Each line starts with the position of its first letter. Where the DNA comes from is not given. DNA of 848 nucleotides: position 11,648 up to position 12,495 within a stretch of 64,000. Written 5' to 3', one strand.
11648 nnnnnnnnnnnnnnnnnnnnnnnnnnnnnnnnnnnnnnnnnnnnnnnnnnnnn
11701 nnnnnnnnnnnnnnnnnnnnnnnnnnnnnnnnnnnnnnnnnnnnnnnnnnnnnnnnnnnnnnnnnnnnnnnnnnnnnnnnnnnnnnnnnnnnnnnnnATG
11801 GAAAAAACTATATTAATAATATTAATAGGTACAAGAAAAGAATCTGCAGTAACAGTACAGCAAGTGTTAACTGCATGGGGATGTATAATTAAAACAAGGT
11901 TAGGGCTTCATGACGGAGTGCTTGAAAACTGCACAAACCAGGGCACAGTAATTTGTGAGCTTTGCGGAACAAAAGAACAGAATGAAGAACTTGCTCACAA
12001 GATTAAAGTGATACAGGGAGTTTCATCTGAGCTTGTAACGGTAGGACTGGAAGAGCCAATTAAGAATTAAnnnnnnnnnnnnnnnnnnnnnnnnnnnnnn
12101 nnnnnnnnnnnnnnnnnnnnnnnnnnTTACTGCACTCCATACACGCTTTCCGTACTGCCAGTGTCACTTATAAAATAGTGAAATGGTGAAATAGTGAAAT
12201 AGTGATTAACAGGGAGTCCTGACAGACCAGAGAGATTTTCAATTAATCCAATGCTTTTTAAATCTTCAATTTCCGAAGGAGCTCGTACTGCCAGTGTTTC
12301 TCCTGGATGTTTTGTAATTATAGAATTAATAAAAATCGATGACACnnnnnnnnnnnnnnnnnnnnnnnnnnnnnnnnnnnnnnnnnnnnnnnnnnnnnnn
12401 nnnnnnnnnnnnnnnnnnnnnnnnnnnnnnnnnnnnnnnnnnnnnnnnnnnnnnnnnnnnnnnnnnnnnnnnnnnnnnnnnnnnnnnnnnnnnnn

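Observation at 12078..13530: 1.36 kb of ORF-poor DNA flanked by 30-bp perfect direct repeats, apparently inserted into a bidirectional terminator palindrome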

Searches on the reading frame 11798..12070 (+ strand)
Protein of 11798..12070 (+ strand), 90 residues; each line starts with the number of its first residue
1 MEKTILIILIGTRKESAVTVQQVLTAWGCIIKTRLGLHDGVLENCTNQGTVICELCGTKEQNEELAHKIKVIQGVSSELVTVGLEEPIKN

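Call 12: search_protein_families(library=pfam, proteins=[window:11798-12070:+], max_evalue=0.01)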
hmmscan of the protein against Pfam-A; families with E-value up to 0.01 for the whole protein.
window:11798-12070:+ (90 aa): 0 families

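Call 13: find_encoding_contigs(protein=window:11798-12070:+, flank=6000, max_places=10)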
Protein window:11798-12070:+ (90 aa): no gene with exactly this product is on record in the collection.

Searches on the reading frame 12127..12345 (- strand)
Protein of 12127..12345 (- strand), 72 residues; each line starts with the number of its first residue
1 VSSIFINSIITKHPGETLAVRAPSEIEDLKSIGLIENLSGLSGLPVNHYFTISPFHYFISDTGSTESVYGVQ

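Call 12: search_protein_families(library=pfam, proteins=[window:12127-12345:-], max_evalue=0.01)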
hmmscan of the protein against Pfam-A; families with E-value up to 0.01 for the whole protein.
window:12127-12345:- (72 aa): 0 families
